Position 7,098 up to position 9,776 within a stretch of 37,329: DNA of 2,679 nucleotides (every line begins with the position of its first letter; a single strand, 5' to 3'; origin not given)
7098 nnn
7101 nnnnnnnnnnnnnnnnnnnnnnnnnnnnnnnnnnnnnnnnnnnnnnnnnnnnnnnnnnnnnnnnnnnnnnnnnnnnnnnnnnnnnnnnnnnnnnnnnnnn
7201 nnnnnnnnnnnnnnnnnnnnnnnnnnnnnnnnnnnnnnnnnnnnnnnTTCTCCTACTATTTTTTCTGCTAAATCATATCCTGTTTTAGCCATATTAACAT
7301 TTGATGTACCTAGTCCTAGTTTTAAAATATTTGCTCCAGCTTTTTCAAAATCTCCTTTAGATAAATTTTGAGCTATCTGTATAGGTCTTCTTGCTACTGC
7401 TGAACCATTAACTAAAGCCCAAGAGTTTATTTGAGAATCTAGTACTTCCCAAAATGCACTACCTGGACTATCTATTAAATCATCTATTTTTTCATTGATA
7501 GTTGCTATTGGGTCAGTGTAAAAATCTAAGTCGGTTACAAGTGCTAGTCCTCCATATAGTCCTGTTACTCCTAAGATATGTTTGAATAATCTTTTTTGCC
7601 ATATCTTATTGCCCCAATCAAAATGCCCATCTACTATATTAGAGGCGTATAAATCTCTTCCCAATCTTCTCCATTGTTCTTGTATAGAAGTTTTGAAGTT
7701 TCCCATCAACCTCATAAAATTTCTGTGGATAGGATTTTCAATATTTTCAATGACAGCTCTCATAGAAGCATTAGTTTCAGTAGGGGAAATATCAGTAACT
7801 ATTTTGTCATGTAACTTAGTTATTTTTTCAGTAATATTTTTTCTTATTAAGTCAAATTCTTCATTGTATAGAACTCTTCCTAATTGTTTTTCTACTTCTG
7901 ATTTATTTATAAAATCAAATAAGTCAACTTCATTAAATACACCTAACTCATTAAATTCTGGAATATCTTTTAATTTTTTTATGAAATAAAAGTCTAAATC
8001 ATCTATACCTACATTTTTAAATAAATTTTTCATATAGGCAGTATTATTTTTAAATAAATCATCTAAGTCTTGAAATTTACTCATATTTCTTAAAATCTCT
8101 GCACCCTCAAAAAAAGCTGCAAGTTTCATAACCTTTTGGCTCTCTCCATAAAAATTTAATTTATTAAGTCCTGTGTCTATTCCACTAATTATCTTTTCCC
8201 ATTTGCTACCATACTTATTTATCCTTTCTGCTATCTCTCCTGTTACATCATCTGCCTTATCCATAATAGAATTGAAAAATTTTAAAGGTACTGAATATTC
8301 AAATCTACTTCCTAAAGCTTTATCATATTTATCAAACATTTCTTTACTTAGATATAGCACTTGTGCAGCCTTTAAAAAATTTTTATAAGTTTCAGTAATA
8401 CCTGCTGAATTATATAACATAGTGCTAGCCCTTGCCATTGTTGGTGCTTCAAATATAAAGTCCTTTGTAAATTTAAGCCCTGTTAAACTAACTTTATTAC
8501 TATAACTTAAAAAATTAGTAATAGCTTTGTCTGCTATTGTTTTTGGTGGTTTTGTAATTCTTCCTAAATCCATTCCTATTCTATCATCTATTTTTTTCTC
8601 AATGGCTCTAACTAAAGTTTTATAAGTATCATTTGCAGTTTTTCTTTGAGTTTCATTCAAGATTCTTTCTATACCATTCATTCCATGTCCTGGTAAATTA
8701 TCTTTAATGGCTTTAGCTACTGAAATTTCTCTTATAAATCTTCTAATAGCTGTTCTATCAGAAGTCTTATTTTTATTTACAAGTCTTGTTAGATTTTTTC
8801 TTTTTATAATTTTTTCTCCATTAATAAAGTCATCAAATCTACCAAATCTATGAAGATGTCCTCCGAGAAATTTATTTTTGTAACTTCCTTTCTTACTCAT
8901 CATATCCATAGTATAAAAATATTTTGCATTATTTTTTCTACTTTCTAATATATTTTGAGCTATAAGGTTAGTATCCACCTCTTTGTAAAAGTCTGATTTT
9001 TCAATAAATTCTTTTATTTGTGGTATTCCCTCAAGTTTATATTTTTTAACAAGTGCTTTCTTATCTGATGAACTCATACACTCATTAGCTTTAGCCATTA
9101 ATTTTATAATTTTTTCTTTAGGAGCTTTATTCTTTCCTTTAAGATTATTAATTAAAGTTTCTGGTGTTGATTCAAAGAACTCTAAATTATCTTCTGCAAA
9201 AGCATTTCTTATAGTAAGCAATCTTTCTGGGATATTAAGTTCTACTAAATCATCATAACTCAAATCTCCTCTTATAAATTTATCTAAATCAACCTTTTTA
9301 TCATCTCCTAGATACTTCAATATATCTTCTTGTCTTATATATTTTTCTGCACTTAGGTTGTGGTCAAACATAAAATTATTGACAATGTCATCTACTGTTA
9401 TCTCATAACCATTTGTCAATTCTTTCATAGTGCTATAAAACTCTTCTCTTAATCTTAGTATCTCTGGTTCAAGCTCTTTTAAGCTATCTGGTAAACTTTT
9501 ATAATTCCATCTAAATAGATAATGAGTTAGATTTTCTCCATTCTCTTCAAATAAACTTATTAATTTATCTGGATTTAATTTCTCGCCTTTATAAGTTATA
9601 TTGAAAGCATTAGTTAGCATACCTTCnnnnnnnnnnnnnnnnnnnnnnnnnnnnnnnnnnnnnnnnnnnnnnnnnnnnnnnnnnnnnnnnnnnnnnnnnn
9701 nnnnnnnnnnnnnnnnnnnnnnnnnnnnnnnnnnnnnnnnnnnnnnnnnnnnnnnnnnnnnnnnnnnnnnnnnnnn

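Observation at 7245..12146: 1633-aa ejection-type protein with an embedded thermolysin-like HExxH...GEAIED motif and a Gly-rich membrane-like region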

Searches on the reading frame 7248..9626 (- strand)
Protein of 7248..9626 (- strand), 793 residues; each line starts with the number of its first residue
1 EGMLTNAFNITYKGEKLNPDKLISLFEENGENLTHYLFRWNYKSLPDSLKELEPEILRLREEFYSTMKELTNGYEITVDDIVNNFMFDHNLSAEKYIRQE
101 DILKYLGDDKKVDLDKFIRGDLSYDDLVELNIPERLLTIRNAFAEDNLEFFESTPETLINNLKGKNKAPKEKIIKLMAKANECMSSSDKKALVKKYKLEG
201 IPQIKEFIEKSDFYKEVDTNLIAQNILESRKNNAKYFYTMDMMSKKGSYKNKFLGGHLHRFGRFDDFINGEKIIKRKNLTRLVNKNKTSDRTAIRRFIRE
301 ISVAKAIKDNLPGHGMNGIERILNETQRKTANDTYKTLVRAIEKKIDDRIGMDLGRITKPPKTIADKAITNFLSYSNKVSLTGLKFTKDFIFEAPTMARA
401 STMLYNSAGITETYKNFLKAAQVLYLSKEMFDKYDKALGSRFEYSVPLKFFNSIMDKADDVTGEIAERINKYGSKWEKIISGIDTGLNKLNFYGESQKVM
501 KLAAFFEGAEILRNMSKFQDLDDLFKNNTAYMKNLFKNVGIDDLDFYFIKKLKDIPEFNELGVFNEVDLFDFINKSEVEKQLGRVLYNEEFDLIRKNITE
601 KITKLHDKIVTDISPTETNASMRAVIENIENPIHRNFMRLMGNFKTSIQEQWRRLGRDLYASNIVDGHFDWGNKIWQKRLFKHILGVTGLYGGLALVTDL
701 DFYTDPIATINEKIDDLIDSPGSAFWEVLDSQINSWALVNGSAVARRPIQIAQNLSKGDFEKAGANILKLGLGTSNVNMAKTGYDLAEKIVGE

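Call 70: predict_structure(alignment_id=A4)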
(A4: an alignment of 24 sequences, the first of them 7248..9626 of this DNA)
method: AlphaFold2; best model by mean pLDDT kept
length: 793 residues; sequences in the alignment: 24
mean_pLDDT: 77.9   pTM: 0.64
mean pLDDT of the five models: 77.9, 76.3, 73.1, 71.5, 68.8
residues with pLDDT >= 90: 186; 70-90: 395; 50-70: 158; < 50: 54
segments of 3 or more residues with pLDDT < 50: 454-456, 717-745, 771-773
pLDDT, mean of each block of 10 residues (from residue 1): 79 83 90 89 81 89 92 89 89 84 80 79 87 88 94 93 81 90 91 90 91 88 93 92 64 83 87 92 91 91 88 85 81 76 79 76 69 62 56 78 86 83 75 77 58 54 84 76 63 72 89 89 87 88 92 87 88 91 91 93 91 71 69 71 55 76 78 83 72 53 48 49 45 44 50 59 59 49 54 49
secondary structure, 60 per line:
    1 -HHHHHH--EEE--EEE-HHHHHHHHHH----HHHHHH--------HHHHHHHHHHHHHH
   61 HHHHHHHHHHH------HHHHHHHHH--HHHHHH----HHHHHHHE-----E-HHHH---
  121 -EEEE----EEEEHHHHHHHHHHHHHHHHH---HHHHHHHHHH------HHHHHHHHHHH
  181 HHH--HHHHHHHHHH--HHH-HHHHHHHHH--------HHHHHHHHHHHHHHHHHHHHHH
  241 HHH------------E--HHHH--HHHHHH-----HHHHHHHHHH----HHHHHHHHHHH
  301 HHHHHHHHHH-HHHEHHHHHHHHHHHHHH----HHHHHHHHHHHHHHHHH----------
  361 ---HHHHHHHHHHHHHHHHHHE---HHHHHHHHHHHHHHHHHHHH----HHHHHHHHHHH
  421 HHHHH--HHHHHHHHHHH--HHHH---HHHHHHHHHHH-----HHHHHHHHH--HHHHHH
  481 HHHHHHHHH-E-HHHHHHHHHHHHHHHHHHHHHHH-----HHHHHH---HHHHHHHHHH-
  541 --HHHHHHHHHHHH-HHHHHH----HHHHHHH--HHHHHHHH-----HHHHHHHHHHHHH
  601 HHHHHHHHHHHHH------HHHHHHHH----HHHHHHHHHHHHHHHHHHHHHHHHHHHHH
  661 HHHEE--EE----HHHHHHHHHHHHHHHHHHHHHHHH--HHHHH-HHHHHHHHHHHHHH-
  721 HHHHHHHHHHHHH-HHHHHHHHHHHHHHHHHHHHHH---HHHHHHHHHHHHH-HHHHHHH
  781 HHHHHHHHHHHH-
elements in order (helices of 4 or more, strands of 3 or more residues): H2-7 E10-12 E15-17 H19-28 H33-38 H47-71 H78-86 H89-94 H99-105 H114-117 E122-125 E130-133 H134-150 H154-163 H170-183 H186-195 H202-210 H219-243 H259-262 H265-270 H276-285 H290-310 H316-329 H334-350 H364-381 H386-405 H410-425 H428-438 H441-444 H448-458 H464-472 H475-489 H493-515 H521-526 H530-539 H543-554 H556-561 H566-572 H575-582 H588-613 H620-627 H632-663 H674-697 H700-704 H706-719 H721-733 H735-756 H760-772 H774-792
